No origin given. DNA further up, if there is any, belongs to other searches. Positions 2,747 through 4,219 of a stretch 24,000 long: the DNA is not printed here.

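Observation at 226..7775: Cyclitol/carbasugar-type biosynthetic cluster built around a DHQS-like sugar-phosphate cyclase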

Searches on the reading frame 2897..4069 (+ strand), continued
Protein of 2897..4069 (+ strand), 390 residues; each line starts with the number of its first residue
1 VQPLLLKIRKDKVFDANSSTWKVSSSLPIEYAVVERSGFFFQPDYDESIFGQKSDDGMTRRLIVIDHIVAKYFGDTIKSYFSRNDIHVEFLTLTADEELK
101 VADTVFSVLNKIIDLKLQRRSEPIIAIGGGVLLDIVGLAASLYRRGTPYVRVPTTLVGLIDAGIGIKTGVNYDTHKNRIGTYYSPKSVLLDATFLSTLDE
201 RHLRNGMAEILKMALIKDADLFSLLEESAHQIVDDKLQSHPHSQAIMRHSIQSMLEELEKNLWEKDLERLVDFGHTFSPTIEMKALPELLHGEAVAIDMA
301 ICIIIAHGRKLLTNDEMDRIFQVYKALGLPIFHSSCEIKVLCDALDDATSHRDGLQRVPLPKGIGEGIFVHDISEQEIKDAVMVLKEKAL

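Call 64: find_encoding_contigs(protein=P0269, flank=9000, max_places=1)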
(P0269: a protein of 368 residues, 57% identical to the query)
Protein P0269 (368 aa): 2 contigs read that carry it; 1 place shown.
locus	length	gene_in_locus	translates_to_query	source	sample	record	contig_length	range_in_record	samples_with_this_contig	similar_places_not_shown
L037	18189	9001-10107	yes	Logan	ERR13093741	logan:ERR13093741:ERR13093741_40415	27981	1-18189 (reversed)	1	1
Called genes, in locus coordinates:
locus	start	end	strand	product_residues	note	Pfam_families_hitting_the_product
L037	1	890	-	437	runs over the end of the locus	PF06722:EryCIII-like_C (faint)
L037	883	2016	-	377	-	PF01636:APH (weak)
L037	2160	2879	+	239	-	PF13189:Cytidylate_kin2, PF13207:AAA_17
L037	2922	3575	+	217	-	PF13489:Methyltransf_23, PF08241:Methyltransf_11, PF08242:Methyltransf_12, PF13649:Methyltransf_25, PF13847:Methyltransf_31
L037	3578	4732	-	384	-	PF00266:Aminotran_5, PF01053:Cys_Met_Meta_PP, PF01041:DegT_DnrJ_EryC1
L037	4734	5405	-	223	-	-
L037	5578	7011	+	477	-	-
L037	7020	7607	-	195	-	PF06414:Zeta_toxin, PF13671:AAA_33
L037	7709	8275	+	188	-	PF00293:NUDIX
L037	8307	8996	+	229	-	PF00923:TAL_FSA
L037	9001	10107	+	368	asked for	PF00465:Fe-ADH, PF13685:Fe-ADH_2, PF01761:DHQ_synthase, PF24621:DHQS_C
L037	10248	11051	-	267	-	PF13814:Replic_Relax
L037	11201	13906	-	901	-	PF26449:DUF8128, PF01935:DUF87, PF10412:TrwB_AAD_bind (weak)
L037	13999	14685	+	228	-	-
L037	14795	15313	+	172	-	-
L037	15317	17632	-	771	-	PF18911:PKD_4 (weak), PF22352:K319L-like_PKD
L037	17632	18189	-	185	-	?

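Call 68: find_related_loci(query=A1, collection=metagenome_contigs, flank=8000)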
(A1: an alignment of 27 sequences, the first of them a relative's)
Query A1 (369 aa) in metagenome_contigs; peptide patterns used: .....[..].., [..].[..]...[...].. (x = any residue, [..] = any of these).
390 stretches matched a pattern; 86 encode a relative of the query (tblastn E <= 1e-3); the best 80 are kept; 80 distinct loci.
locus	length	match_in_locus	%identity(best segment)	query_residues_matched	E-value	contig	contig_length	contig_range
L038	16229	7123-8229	86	1-369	0e+0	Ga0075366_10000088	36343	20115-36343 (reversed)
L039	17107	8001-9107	87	1-369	0e+0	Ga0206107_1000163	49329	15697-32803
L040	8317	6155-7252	50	1-366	6e-127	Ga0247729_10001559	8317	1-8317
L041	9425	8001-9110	46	4-368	5e-115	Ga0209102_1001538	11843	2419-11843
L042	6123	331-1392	48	11-364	1e-114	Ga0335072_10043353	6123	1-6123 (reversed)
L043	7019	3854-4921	49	11-364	6e-113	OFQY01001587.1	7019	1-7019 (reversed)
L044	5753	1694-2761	49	11-364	8e-113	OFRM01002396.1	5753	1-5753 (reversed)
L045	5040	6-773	57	111-365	1e-98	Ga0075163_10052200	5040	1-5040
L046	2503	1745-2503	48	8-256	3e-78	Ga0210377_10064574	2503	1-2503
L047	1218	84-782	42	143-364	4e-57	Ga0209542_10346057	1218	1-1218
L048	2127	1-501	47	199-365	4e-50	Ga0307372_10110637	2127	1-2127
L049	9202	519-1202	36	46-281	1e-35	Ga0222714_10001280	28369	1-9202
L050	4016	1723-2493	32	70-324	9e-34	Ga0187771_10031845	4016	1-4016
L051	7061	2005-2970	30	47-366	3e-33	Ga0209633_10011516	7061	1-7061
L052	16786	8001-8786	32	47-308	5e-33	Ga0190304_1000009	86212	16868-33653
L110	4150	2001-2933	28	1-316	4e-20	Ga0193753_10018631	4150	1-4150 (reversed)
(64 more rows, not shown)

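Call 77: search_protein_families(library=pfam, proteins=[L038:216-680:+, L038:724-1284:+, L038:1691-2167:+, L038:2707-3117:+, L038:3208-4053:+, L038:4145-5368:-, L038:5565-5969:+, L039:2063-3370:+, L039:3536-4051:+, L026:14211-15476:+], max_evalue=0.01)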
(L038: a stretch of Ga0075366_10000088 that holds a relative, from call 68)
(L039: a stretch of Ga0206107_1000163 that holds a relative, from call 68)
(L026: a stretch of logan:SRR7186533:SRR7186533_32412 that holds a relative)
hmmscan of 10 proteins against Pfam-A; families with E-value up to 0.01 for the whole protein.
L038:216-680:+ (154 aa): 2 families
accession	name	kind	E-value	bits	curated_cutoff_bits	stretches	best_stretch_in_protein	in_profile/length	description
PF07617.17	DUF1579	-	1e-06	29.2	25.2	1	44-100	32-89/155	Protein of unknown function (DUF1579)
PF13648.12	Lipocalin_4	-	2.7e-05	25.4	22.4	1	34-130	1-85/89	Lipocalin-like domain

L038:724-1284:+ (186 aa): 2 families
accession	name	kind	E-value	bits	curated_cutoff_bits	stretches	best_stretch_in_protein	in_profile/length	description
PF01872.23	RibD_C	-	2e-18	67.4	24.1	1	3-177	2-193/197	RibD C-terminal domain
PF00186.24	DHFR_1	-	0.0066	16.6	25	0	82-144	61-113/159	Dihydrofolate reductase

L038:1691-2167:+ (158 aa): 1 family
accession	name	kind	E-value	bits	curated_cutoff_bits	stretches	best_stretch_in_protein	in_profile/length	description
PF13091.12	PLDc_2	-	1.4e-09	38.3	27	1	29-149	2-126/132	PLD-like domain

L038:2707-3117:+ (136 aa): 0 families

L038:3208-4053:+ (281 aa): 2 families
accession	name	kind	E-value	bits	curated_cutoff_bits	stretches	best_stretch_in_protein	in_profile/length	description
PF12804.13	NTP_transf_3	-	7.9e-08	33.1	27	1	20-158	6-127/160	MobA-like NTP transferase domain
PF00483.29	NTP_transferase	-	2.8e-05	24.2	21.2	1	20-155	7-141/245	Nucleotidyl transferase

L038:4145-5368:- (407 aa): 5 families
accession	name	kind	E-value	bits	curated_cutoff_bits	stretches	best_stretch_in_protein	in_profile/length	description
PF10017.15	Methyltransf_33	-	1.4e-11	44.4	23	1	101-397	15-297/304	Histidine-specific methyltransferase, SAM-dependent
PF13847.12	Methyltransf_31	-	3.3e-05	24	27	1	154-214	3-60/145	Methyltransferase domain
PF08242.18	Methyltransf_12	-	0.002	19.3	30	1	160-265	2-89/98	Methyltransferase domain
PF13649.12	Methyltransf_25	-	0.0036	18.4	27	1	158-212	1-50/97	Methyltransferase domain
PF13518.12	HTH_28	-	0.0086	16.6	25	0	7-32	16-41/52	Helix-turn-helix domain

L038:5565-5969:+ (134 aa): 0 families

L039:2063-3370:+ (435 aa): 2 families
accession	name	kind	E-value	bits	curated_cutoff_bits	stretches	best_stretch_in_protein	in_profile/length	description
PF07508.19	Recombinase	-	3e-19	69.6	21.1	1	121-206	1-99/102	Recombinase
PF13408.12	Zn_ribbon_recom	-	4e-06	27.5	25.3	1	220-272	1-56/58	Recombinase zinc beta ribbon domain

L039:3536-4051:+ (171 aa): 1 family
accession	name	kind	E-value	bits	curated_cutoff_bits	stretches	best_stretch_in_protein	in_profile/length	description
PF13091.12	PLDc_2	-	1.2e-08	35.3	27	1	46-162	6-126/132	PLD-like domain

L026:14211-15476:+ (421 aa): 0 families

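Call 83: search_protein_families(library=pfam, proteins=[L010:5031-6128:-, L010:7132-8706:+, L010:8972-9544:+, L010:9839-11053:+, L010:10872-12038:+, L010:11657-13483:+, L010:13480-14760:+, L010:14711-15838:+, L010:16486-17685:+, L010:17607-18803:+], max_evalue=0.00001)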
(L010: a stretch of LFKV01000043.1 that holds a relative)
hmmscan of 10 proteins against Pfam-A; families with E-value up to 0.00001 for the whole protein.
L010:5031-6128:- (365 aa): 3 families
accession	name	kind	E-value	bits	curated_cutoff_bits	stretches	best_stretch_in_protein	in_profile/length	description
PF00665.32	rve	-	2.2e-13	50.8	32.6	1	190-293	4-102/102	Integrase core domain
PF13683.12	rve_3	-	2.6e-10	40.3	26.5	1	282-354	2-67/67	Integrase core domain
PF13276.12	HTH_21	-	1.8e-08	35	28.1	1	118-173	10-59/60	HTH-like domain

L010:7132-8706:+ (524 aa): 2 families
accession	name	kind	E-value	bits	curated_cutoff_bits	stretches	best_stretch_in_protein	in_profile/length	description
PF00480.26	ROK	-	2.7e-23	83.4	22.9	1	68-386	3-287/294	ROK family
PF07883.17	Cupin_2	-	1.4e-13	50.8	27.2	1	439-508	2-69/70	Cupin domain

L010:8972-9544:+ (190 aa): 4 families
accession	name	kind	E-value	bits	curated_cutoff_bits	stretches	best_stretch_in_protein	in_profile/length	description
PF13592.12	HTH_33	-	1.8e-19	69.5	25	1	101-159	1-59/60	Winged helix-turn helix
PF13565.12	HTH_32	-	3.8e-08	34.2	33.7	1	56-129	7-71/73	Homeodomain-like domain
PF13551.12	HTH_29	-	1.5e-06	28.6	28.1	1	22-84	1-64/64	Winged helix-turn helix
PF13384.12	HTH_23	-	7.1e-06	26.1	24.6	0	18-57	3-42/50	Homeodomain-like domain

L010:9839-11053:+ (404 aa): 4 families
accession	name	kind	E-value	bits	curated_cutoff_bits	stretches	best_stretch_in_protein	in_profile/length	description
PF01761.26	DHQ_synthase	-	1.8e-32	111.8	24.2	1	86-196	2-112/115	3-dehydroquinate synthase N-terminal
PF24621.2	DHQS_C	-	3.6e-22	79.3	27.6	1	200-327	1-124/144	3-dehydroquinate synthase C-terminal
PF00465.25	Fe-ADH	-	2.3e-06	27.7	31.3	1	51-138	21-104/168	Iron-containing alcohol dehydrogenase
PF13685.12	Fe-ADH_2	-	6.3e-06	26.7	28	1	50-149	16-107/149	Iron-containing alcohol dehydrogenase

L010:10872-12038:+ (388 aa): 3 families
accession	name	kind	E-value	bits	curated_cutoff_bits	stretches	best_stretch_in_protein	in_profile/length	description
PF04321.23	RmlD_sub_bind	-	4.7e-32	111.7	27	1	71-343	1-266/287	RmlD substrate binding domain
PF01370.27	Epimerase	-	6.3e-19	68.8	20.9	1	73-282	1-227/240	NAD dependent epimerase/dehydratase family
PF16363.11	GDP_Man_Dehyd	-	1.7e-08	34.8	27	1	75-247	2-197/332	GDP-mannose 4,6 dehydratase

L010:11657-13483:+ (608 aa): 1 family
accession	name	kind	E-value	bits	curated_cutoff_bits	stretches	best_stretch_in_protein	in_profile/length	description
PF00982.27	Glyco_transf_20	-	1.1e-63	216.1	32.5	1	135-605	2-472/473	Glycosyltransferase family 20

L010:13480-14760:+ (426 aa): 1 family
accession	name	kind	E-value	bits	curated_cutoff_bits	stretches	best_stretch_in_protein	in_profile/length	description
PF00202.27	Aminotran_3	-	2e-76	257.7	30.5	1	21-418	12-402/403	Aminotransferase class-III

L010:14711-15838:+ (375 aa): 2 families
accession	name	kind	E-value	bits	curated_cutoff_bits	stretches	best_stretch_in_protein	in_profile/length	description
PF01266.30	DAO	-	7.6e-07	29.4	27.9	1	181-277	2-102/353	FAD dependent oxidoreductase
PF16912.11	Glu_dehyd_C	-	5.7e-06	26.4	34.9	0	155-345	5-194/211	Glucose dehydrogenase C-terminus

L010:16486-17685:+ (399 aa): 1 family
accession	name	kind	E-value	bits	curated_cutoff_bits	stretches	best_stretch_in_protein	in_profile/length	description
PF07690.21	MFS_1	-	1.4e-13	50.9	33.4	1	215-377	4-166/347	Major Facilitator Superfamily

L010:17607-18803:+ (398 aa): 2 families
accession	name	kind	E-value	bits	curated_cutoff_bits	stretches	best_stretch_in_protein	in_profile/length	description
PF00483.29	NTP_transferase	-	7.9e-40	137.4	21.2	1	48-307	1-243/245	Nucleotidyl transferase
PF24894.1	Hexapep_GlmU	-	9.1e-08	32.6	23.3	1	332-391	11-71/104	GlmU-like, C-terminal hexapeptide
